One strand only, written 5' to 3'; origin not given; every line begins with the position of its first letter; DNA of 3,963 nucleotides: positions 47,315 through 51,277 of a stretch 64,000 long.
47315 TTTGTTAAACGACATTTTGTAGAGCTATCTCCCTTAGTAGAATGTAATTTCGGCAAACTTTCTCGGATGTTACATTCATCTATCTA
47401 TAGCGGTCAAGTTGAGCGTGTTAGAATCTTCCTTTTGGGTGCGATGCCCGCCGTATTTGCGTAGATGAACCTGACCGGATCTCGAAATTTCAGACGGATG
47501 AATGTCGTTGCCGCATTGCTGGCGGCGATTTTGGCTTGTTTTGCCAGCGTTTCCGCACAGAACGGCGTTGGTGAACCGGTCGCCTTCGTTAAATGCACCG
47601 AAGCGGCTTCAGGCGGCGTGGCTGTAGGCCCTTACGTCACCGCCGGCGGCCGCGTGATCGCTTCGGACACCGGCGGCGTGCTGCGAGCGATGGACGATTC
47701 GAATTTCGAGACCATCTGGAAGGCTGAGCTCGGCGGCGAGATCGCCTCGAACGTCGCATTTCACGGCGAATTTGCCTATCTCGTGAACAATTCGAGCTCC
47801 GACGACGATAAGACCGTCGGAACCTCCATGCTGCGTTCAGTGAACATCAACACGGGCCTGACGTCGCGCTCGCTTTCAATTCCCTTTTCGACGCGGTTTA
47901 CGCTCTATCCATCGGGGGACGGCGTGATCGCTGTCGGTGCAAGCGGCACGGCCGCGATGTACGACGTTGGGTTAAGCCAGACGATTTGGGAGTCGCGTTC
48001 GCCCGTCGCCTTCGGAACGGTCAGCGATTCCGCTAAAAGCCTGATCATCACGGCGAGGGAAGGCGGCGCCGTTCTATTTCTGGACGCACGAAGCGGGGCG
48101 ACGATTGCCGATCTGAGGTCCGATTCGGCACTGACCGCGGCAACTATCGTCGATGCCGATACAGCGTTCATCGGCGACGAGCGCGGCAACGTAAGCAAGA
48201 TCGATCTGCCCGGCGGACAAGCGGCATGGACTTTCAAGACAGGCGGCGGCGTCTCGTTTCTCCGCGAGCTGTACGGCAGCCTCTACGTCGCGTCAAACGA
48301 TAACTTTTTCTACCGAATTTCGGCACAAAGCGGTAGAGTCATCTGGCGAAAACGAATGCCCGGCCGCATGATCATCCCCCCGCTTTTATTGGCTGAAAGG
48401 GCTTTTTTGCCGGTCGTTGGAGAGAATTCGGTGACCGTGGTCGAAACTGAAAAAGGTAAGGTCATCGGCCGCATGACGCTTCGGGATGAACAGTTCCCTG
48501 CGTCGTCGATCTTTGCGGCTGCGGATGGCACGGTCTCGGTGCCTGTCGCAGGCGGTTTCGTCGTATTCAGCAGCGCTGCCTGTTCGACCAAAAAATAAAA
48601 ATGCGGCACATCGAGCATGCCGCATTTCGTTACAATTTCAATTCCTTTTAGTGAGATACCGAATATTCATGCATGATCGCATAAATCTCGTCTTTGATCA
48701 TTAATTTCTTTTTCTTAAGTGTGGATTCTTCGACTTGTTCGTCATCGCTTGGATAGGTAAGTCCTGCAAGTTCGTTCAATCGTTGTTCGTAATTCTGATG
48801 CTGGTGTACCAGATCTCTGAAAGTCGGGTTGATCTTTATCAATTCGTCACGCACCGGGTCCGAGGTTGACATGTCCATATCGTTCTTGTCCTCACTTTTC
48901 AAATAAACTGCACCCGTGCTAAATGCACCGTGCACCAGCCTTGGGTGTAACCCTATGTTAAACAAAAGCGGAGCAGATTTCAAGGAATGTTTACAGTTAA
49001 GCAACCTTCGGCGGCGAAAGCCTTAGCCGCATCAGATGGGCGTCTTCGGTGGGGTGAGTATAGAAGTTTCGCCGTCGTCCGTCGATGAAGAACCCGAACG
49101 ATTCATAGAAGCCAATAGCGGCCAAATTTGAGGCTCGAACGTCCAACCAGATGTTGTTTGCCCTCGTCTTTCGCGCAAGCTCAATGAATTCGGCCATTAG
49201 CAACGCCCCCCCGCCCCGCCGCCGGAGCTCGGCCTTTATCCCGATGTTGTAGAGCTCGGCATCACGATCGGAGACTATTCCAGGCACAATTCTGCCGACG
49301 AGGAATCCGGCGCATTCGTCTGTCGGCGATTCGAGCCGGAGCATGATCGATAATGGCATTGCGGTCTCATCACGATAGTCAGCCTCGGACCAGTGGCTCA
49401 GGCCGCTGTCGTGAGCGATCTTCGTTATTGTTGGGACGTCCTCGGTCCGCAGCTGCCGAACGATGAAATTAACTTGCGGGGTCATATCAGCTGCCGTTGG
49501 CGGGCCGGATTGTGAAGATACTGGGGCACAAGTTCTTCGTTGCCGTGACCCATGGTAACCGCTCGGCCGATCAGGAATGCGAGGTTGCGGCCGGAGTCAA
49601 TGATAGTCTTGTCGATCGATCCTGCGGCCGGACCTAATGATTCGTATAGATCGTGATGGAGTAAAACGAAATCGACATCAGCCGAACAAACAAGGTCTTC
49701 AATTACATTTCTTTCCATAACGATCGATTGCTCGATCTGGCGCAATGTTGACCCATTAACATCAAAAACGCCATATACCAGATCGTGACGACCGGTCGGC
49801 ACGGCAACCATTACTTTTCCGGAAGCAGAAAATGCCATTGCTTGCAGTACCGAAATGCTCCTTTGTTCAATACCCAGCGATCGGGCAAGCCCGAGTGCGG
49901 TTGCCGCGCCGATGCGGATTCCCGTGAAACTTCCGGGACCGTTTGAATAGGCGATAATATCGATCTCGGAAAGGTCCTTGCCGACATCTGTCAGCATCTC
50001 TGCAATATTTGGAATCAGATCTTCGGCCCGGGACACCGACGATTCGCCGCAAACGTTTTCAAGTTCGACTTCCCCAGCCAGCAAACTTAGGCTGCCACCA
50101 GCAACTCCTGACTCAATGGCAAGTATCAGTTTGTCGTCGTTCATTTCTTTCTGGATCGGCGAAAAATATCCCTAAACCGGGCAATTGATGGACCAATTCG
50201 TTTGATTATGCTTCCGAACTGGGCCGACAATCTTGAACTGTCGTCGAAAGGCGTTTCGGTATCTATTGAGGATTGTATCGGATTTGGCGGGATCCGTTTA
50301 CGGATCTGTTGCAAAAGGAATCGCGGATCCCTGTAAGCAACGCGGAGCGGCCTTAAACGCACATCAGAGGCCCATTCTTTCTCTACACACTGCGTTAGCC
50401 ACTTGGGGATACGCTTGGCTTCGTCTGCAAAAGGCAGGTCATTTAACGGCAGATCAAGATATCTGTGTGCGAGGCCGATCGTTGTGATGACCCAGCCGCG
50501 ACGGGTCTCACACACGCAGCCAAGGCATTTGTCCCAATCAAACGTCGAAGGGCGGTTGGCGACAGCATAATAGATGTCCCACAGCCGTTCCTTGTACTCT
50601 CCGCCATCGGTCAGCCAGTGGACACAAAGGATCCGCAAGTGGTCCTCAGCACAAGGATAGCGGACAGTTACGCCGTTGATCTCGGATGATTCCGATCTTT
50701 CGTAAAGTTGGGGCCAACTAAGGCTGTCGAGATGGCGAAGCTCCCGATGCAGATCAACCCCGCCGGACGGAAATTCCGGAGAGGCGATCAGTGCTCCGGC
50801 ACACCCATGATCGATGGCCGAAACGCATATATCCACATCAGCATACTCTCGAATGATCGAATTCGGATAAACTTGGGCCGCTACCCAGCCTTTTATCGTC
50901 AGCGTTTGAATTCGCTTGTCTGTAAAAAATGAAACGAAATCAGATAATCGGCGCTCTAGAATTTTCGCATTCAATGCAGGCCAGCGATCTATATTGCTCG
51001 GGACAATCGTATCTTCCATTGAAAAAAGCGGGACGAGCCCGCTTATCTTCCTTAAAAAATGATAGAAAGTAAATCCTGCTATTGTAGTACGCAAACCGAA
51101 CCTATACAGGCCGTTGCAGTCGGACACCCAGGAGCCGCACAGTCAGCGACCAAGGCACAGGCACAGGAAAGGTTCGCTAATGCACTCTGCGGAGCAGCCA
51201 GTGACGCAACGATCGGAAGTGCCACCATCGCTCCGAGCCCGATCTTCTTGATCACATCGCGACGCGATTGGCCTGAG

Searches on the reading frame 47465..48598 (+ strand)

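Call 6: search_protein_families(library=pfam, proteins=[window:47465-48598:+], max_evalue=0.01)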
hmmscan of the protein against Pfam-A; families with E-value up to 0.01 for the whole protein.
window:47465-48598:+ (377 aa): 3 families
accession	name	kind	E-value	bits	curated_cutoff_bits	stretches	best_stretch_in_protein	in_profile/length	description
PF13360.13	PQQ_2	-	1e-17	65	27.6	2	240-366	2-130/233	Outer membrane protein assembly factor BamB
PF13570.13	Beta-prop_ACSF4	-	2.8e-17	63.6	133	2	179-370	8-202/329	Beta-alanine-activating enzyme, beta-propeller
PF25293.1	Beta-prop_EMC1_N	-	0.0061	16.7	34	0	272-359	33-123/219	EMC1 N-terminal beta-propeller domain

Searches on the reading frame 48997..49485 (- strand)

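Call 6: search_protein_families(library=pfam, proteins=[window:48997-49485:-], max_evalue=0.01)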
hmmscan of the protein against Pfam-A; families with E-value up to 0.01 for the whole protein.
window:48997-49485:- (162 aa): 5 families
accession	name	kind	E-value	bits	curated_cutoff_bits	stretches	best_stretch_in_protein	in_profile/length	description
PF00583.31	Acetyltransf_1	-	1.4e-15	58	20.7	1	29-132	13-116/116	Acetyltransferase (GNAT) family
PF13508.13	Acetyltransf_7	-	6.8e-08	33.2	27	1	64-132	16-82/84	Acetyltransferase (GNAT) domain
PF08445.16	FR47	-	2.7e-07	30.9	22.1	1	63-133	9-78/86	FR47-like protein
PF13673.13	Acetyltransf_10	-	3.7e-07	30.6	23.6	1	72-136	48-111/128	Acetyltransferase (GNAT) domain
PF13420.13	Acetyltransf_4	-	0.00092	19.7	24.3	1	87-143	88-145/155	Acetyltransferase (GNAT) domain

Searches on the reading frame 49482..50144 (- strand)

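Call 6: search_protein_families(library=pfam, proteins=[window:49482-50144:-], max_evalue=0.01)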
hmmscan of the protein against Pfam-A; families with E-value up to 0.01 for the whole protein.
window:49482-50144:- (220 aa): 1 family
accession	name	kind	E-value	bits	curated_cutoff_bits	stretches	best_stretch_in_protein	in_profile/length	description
PF00814.31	TsaD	-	7.7e-19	68.9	24.8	1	40-139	30-138/264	tRNA N6-adenosine threonylcarbamoyltransferase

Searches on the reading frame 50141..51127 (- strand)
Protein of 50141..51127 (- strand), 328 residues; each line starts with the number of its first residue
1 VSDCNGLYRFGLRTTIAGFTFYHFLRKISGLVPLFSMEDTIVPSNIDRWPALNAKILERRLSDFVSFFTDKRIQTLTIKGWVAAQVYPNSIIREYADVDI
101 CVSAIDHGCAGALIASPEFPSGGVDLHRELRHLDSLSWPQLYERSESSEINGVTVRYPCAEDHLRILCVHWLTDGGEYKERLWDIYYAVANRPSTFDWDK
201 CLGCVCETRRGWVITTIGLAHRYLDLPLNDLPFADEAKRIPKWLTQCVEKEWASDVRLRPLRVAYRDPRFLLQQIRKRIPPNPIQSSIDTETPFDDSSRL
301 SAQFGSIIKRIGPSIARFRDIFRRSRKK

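Call 67: search_protein_families(library=pfam, proteins=[window:50141-51127:-], max_evalue=0.001)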
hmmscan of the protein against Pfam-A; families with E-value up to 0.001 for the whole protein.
window:50141-51127:- (328 aa): 1 family
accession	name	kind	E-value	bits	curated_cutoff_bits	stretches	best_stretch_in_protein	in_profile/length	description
PF14907.12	NTP_transf_5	-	1.4e-12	48.2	31.2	2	61-113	60-112/249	Uncharacterised nucleotidyltransferase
